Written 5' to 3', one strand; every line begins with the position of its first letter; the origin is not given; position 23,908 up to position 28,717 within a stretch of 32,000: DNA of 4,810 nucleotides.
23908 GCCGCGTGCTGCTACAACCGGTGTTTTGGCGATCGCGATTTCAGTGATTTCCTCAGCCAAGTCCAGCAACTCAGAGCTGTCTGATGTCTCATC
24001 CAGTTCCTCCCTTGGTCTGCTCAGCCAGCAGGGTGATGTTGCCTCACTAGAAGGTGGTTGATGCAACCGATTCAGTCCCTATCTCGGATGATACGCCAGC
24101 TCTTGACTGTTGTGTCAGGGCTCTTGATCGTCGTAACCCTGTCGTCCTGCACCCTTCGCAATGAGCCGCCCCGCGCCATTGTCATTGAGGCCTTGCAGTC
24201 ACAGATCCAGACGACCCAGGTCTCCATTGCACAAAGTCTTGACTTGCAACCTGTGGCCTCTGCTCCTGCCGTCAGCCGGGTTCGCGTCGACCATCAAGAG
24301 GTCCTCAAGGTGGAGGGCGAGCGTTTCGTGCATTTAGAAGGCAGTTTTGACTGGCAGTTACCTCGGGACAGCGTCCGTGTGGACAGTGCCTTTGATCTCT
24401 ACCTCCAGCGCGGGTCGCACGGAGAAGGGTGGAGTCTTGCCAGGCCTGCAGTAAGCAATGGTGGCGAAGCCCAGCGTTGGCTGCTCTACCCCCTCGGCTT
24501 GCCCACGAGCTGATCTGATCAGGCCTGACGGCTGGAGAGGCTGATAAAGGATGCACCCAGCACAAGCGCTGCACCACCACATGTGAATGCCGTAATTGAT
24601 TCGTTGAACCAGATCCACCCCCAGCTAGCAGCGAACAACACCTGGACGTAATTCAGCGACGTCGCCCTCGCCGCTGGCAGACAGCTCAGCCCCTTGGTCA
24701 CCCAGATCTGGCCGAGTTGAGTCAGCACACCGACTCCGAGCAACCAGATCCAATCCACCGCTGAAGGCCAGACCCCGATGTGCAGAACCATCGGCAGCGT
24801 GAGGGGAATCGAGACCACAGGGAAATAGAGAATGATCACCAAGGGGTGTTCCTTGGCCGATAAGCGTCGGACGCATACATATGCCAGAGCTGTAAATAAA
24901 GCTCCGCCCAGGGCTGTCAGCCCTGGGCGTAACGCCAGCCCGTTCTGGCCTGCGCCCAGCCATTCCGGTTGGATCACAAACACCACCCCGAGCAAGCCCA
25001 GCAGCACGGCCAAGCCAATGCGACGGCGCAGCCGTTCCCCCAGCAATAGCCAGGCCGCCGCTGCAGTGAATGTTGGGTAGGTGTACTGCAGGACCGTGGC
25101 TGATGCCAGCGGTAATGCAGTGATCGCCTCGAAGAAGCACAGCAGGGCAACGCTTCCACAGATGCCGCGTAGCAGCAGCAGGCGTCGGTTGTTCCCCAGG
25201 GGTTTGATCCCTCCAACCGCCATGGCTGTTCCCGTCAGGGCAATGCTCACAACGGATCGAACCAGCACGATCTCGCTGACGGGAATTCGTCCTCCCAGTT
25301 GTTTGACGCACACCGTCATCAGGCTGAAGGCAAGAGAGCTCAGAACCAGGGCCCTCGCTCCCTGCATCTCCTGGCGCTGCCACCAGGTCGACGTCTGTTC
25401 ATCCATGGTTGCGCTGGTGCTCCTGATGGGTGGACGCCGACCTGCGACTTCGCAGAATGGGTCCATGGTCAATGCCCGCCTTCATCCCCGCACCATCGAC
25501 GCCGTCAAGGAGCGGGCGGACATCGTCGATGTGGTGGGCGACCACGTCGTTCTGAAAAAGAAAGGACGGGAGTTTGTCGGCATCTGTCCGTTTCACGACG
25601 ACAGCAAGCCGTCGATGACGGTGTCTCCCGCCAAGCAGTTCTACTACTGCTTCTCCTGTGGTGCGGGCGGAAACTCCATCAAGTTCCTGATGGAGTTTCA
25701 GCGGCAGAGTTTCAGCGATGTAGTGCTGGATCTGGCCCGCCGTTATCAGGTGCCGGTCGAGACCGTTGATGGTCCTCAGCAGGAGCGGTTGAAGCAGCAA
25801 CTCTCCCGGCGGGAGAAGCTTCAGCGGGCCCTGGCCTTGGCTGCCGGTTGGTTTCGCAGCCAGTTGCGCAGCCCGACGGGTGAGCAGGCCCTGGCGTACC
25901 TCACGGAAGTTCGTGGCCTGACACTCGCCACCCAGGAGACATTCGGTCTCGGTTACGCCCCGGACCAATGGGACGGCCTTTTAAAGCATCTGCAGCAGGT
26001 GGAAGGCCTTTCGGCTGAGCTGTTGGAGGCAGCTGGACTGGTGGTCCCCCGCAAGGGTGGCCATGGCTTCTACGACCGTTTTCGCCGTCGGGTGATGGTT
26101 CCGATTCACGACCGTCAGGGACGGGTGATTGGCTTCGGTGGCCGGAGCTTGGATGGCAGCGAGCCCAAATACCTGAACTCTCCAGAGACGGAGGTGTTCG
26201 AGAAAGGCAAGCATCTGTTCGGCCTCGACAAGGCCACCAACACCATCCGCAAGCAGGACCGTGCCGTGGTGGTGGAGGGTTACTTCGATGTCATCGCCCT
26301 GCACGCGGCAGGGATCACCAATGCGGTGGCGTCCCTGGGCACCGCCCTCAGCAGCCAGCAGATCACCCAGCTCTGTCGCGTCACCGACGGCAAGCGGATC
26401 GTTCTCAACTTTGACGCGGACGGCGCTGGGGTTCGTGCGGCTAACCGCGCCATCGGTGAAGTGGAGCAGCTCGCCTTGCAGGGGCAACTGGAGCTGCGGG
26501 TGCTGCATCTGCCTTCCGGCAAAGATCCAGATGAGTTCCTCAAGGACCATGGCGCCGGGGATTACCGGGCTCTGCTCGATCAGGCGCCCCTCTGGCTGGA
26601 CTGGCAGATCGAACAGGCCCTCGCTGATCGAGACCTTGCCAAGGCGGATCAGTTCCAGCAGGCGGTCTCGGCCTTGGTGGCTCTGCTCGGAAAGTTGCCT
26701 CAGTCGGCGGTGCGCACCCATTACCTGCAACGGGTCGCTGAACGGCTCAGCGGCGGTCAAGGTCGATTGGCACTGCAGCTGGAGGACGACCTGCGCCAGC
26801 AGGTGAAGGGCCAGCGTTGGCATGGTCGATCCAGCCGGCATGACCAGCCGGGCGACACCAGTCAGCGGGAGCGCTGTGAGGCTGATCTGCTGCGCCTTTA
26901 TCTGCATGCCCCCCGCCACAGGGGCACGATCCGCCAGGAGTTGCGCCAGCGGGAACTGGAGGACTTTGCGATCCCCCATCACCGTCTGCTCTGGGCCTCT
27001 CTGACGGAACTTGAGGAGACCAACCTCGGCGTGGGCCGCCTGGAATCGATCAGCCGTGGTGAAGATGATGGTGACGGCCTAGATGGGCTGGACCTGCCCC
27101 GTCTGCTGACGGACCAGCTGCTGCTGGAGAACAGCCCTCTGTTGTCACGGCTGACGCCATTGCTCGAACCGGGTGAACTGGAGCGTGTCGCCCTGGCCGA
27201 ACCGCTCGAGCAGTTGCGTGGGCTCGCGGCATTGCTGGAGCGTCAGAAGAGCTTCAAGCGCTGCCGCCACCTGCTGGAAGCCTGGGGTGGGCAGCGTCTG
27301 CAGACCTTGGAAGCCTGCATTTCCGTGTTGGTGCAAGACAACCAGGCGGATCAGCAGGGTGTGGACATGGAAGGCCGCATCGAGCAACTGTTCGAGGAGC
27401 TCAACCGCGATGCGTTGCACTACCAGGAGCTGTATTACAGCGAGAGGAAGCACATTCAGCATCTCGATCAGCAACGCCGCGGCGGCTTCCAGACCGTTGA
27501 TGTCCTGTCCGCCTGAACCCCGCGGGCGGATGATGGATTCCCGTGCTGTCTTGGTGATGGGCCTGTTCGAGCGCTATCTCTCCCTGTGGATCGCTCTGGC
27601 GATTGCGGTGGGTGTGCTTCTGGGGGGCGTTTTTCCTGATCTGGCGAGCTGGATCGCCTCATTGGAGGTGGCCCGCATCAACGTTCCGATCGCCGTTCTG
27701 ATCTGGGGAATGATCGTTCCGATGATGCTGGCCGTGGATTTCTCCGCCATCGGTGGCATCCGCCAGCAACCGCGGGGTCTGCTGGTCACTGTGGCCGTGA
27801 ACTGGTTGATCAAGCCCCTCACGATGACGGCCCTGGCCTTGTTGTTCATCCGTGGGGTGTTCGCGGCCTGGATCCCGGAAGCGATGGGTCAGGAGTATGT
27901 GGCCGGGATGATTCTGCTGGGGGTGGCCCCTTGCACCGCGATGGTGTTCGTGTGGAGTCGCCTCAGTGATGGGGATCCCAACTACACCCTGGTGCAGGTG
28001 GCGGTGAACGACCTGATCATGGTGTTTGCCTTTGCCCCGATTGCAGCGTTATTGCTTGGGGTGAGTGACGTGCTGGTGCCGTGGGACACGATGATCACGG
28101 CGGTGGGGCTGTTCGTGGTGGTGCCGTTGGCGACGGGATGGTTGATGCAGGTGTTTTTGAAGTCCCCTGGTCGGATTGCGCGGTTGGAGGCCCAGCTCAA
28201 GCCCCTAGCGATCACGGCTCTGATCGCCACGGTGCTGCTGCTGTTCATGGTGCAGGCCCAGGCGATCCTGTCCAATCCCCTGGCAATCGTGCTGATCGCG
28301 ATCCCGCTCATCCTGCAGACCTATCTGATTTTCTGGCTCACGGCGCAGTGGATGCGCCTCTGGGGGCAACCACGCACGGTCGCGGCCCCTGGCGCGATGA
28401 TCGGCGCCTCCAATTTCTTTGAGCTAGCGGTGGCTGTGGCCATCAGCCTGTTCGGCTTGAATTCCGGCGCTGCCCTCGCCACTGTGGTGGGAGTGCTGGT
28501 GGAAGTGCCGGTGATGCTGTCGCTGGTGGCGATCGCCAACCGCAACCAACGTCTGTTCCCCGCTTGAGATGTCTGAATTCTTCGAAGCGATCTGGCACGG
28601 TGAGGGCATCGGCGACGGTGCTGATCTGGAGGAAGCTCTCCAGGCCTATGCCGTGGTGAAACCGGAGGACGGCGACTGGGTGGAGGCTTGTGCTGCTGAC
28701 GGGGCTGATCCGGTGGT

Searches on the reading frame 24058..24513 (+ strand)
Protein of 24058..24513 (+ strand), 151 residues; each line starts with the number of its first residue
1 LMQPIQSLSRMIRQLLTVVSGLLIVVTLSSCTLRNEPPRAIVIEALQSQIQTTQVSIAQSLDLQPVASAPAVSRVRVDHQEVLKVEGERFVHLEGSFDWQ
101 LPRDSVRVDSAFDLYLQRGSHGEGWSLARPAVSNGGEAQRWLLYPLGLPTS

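Call 5: search_protein_families(library=pfam, proteins=[window:24058-24513:+], max_evalue=0.01)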
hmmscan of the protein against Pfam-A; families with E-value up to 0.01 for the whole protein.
window:24058-24513:+ (151 aa): 0 families

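Call 8: search_protein_families(library=ncbifam, proteins=[window:24058-24513:+], max_evalue=0.01)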
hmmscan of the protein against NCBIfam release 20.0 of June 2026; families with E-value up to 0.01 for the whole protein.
window:24058-24513:+ (151 aa): 0 families

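Call 30: search_protein_families(library=pfam, proteins=[window:24058-24513:+], max_evalue=10)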
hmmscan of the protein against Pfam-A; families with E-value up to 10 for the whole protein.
window:24058-24513:+ (151 aa): 0 families

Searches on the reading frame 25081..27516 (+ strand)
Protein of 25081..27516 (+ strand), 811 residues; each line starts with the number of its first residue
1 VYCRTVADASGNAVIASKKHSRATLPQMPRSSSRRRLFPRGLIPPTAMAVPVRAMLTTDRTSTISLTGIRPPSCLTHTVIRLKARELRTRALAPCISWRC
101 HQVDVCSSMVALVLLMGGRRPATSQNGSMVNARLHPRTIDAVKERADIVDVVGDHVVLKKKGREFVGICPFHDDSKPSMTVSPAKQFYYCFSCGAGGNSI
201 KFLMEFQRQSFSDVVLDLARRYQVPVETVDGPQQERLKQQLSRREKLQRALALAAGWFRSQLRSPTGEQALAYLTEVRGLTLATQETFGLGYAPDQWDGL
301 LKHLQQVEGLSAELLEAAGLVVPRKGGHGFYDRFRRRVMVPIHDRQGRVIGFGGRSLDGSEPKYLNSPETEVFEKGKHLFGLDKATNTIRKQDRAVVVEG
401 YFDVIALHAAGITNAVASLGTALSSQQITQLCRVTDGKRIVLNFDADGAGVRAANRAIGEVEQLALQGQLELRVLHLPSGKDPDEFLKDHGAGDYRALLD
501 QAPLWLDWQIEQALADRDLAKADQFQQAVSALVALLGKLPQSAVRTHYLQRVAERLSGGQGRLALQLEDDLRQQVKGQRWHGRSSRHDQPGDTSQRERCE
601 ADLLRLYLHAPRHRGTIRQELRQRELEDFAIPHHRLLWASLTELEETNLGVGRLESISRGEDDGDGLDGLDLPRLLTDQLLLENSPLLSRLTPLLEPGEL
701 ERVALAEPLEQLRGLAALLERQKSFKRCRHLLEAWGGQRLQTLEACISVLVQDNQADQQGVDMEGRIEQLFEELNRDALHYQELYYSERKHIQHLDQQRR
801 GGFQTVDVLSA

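Call 5: search_protein_families(library=pfam, proteins=[window:25081-27516:+], max_evalue=0.01)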
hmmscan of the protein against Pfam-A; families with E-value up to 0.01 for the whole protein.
window:25081-27516:+ (811 aa): 9 families
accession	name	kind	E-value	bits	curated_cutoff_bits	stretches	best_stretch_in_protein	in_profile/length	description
PF08275.17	DNAG_N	-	3.6e-40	137.4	26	1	257-385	1-127/128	DNA primase catalytic core, N-terminal domain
PF01807.25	Zn_ribbon_DnaG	-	2.5e-35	120.6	24.9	1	136-227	3-94/98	CHC2 zinc finger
PF13155.12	Toprim_2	-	2.6e-21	76.2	22.1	1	396-487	1-88/88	Toprim-like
PF13662.12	Toprim_4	-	1.1e-17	64.4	25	1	394-463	2-73/85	Toprim domain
PF10410.14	DnaB_bind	-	6.2e-11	42.8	20.6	1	507-557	2-52/56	DnaB-helicase binding domain of primase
PF01751.28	Toprim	-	5.8e-10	39.6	23.1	1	395-463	2-82/96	Toprim domain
PF13362.12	Toprim_3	-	2.3e-06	28.4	27.2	1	395-492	2-94/95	Toprim domain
PF07927.17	HicA_toxin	-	0.0016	18.9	27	0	314-345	7-41/58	HicA toxin of bacterial toxin-antitoxin,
PF16344.10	FecR_C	-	0.0028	18.1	24.4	1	204-251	2-50/70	FecR, C-terminal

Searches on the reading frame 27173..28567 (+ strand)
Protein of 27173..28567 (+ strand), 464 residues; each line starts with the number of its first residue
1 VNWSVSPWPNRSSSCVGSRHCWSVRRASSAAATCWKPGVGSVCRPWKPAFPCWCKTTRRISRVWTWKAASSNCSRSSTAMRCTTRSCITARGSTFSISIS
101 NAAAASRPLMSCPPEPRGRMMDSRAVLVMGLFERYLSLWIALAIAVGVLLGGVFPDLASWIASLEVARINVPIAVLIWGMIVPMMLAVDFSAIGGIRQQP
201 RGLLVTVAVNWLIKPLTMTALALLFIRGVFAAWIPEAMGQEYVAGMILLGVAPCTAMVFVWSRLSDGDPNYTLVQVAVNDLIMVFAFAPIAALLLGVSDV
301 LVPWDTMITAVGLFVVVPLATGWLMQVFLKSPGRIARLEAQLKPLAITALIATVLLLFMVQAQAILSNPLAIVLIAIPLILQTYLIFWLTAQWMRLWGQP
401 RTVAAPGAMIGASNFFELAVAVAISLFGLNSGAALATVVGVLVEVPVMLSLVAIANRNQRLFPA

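Call 53: search_protein_families(library=pfam, proteins=[window:27173-28567:+], max_evalue=0.001)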
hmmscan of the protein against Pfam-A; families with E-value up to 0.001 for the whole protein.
window:27173-28567:+ (464 aa): 2 families
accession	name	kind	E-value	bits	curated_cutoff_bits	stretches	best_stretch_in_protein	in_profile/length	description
PF01758.21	SBF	-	3.7e-32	112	24.3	1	176-367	3-190/191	Sodium Bile acid symporter family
PF13593.11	SBF_like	-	1.1e-07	31.9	25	1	205-442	65-295/313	SBF-like CPA transporter family (DUF4137)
